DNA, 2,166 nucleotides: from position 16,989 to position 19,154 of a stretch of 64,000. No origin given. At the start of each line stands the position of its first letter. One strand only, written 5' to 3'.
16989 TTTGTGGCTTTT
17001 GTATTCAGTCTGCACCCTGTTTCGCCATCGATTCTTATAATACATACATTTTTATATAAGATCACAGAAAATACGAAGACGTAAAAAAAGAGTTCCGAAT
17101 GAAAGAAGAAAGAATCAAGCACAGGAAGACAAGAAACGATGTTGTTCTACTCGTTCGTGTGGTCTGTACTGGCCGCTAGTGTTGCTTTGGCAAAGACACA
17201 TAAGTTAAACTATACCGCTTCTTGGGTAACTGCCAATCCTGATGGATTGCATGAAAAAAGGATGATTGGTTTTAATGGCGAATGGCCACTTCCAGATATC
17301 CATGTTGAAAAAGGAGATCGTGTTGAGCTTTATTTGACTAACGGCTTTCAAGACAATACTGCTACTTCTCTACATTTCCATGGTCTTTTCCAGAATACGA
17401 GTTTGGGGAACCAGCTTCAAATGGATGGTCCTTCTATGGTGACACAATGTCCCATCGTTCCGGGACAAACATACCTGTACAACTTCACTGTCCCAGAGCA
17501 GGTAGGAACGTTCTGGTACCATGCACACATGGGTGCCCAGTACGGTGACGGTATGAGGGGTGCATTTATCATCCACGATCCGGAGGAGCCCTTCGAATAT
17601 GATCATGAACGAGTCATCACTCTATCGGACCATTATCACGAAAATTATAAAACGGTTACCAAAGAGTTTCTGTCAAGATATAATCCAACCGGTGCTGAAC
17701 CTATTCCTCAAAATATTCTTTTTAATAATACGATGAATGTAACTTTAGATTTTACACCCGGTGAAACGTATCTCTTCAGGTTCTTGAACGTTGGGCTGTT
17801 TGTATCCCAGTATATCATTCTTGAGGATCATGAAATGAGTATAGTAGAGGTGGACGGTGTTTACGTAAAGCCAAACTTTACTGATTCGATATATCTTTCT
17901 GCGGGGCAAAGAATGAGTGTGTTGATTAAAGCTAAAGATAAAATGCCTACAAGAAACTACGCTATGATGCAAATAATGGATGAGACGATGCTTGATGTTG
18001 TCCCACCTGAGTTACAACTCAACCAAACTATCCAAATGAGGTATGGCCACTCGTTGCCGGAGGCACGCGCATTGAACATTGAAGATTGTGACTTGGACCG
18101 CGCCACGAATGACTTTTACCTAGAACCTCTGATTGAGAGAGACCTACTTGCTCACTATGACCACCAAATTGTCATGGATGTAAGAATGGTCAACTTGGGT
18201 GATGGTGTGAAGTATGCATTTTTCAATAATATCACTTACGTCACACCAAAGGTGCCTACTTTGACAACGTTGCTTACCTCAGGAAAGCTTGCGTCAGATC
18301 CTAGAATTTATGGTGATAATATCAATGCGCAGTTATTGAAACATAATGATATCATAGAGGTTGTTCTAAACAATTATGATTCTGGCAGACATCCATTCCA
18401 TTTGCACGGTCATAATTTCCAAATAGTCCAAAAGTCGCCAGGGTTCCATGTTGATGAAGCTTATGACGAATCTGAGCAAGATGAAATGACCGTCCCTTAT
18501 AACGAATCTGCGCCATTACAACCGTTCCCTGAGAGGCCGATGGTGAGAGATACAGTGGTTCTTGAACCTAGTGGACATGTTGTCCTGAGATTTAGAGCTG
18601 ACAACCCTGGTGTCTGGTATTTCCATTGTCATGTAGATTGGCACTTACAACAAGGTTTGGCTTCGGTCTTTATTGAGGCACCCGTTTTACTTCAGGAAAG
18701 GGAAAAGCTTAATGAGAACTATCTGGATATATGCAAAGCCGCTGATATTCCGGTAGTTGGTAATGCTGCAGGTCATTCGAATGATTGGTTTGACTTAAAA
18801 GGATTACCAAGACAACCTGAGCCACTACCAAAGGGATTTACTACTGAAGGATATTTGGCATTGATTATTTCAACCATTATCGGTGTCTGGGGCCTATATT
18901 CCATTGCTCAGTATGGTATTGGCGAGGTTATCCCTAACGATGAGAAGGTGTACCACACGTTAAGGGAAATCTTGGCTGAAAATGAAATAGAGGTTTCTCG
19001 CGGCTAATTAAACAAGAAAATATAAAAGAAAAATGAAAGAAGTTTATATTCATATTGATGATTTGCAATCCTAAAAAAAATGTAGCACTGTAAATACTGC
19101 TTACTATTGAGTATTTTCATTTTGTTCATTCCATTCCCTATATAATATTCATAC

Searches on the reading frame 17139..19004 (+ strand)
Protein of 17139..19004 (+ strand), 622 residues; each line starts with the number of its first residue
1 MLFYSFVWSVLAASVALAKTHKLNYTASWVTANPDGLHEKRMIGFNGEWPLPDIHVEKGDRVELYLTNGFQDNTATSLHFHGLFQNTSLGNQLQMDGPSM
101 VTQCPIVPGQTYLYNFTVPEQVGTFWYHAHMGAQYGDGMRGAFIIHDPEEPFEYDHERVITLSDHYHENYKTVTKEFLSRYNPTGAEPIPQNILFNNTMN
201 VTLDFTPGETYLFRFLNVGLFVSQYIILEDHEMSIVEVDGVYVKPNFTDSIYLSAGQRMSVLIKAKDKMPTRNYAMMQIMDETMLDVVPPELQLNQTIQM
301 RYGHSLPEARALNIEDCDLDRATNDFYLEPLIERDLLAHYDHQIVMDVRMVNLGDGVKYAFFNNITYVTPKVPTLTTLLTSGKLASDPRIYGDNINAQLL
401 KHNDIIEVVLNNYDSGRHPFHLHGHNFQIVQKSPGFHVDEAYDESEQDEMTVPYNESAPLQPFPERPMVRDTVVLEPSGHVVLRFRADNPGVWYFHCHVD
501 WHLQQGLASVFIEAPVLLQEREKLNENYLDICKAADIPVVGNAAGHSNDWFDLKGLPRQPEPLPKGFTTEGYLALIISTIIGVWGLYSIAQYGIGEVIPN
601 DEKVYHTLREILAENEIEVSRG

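Call 26: find_homologous_proteins(query=window:17139-19004:+, max_evalue=1e-100)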
Query window:17139-19004:+ (622 aa): 1696 proteins with E <= 1e-100 among 8000 candidates; the best 120 are listed.
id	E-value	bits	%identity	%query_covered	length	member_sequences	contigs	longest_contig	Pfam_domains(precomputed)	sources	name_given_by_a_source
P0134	0.0e+0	1459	100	100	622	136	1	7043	PF07731.21,PF00394.29,PF07732.22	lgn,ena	-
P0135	7.0e-291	984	66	100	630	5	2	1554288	PF07731.21,PF00394.29,PF07732.22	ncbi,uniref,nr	ncbi:ZYRO0F02574p [Zygosaccharomyces rouxii]|uniref:ZYRO0F02574p n=1 Tax=Zygosaccharomyces rouxii (s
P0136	1.4e-290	983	67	99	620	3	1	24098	PF07731.21,PF00394.29,PF07732.22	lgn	-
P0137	9.3e-290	981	67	98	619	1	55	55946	PF07731.21,PF00394.29,PF07732.22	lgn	-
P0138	1.4e-289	980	68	98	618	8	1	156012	PF07731.21,PF00394.29,PF07732.22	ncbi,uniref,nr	ncbi:ZYBA0S15-01002g1_1 [Zygosaccharomyces bailii CLIB 213]|uniref:ZYBA0S15-01002g1_1 n=1 Tax=Zygosa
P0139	3.9e-289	979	67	98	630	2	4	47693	PF07731.21,PF00394.29,PF07732.22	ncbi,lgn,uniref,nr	ncbi:ferroxidase fet3 [Zygosaccharomyces mellis]|uniref:Ferroxidase fet3 n=1 Tax=Zygosaccharomyces m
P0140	6.0e-289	978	65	99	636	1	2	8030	PF07731.21,PF00394.29,PF07732.22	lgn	-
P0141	1.6e-288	976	68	98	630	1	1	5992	PF07731.21,PF00394.29,PF07732.22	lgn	-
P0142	3.4e-288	975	68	98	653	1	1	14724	PF07731.21,PF00394.29,PF07732.22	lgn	-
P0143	6.0e-288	975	65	100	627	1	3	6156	PF07731.21,PF00394.29,PF07732.22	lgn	-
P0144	4.1e-287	972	65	100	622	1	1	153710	PF07731.21,PF00394.29,PF07732.22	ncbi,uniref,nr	ncbi:hypothetical protein Kpol_1058p12 [Vanderwaltozyma polyspora DSM 70294]|uniref:Iron transport m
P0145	1.2e-285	967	66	99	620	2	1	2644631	PF07731.21,PF00394.29,PF07732.22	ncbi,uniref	ncbi:ferroxidase FET5 [Nakaseomyces bracarensis]|uniref:ferroxidase FET5 n=1 Tax=Nakaseomyces bracar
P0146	1.9e-285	966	65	99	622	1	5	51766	PF07731.21,PF00394.29,PF07732.22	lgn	-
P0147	3.1e-285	966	66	98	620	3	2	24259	PF07731.21,PF00394.29,PF07732.22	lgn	-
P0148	7.8e-285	964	65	98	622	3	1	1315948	PF07731.21,PF00394.29,PF07732.22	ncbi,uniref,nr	ncbi:hypothetical protein HG536_0B06860 [Torulaspora globosa]|uniref:Ferroxidase n=1 Tax=Torulaspora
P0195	2.0e-222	758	90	57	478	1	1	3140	PF00394.29,PF07732.22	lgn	-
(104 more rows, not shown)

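Call 27: find_encoding_contigs(protein=P0195, flank=10000, max_places=4)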
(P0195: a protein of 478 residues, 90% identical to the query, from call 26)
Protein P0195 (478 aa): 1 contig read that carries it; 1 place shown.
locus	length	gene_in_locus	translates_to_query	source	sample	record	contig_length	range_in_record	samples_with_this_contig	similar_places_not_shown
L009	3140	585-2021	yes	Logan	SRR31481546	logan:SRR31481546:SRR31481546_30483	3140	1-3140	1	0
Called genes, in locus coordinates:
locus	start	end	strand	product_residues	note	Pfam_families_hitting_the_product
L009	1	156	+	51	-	?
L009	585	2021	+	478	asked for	PF07732:Cu-oxidase_3, PF00394:Cu-oxidase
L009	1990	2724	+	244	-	PF07731:Cu-oxidase_2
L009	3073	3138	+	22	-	?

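Call 44: find_encoding_contigs(protein=P0134, flank=3000, max_places=8)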
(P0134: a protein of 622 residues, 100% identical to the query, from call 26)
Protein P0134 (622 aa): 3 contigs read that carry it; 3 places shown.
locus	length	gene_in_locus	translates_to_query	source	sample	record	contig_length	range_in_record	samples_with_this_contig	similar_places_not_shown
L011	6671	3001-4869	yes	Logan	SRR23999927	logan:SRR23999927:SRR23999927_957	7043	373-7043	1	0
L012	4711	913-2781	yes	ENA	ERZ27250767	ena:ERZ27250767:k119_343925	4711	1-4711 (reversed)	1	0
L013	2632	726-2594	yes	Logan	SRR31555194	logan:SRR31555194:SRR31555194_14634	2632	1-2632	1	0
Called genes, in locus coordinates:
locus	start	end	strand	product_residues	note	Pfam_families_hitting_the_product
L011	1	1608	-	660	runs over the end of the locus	?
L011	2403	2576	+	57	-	-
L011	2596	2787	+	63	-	-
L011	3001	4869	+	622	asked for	PF07732:Cu-oxidase_3, PF00394:Cu-oxidase, PF07731:Cu-oxidase_2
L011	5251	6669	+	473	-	?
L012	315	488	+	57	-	-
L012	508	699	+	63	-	-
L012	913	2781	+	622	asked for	PF07732:Cu-oxidase_3, PF00394:Cu-oxidase, PF07731:Cu-oxidase_2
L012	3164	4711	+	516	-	?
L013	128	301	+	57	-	-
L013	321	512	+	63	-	-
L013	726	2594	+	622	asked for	PF07732:Cu-oxidase_3, PF00394:Cu-oxidase, PF07731:Cu-oxidase_2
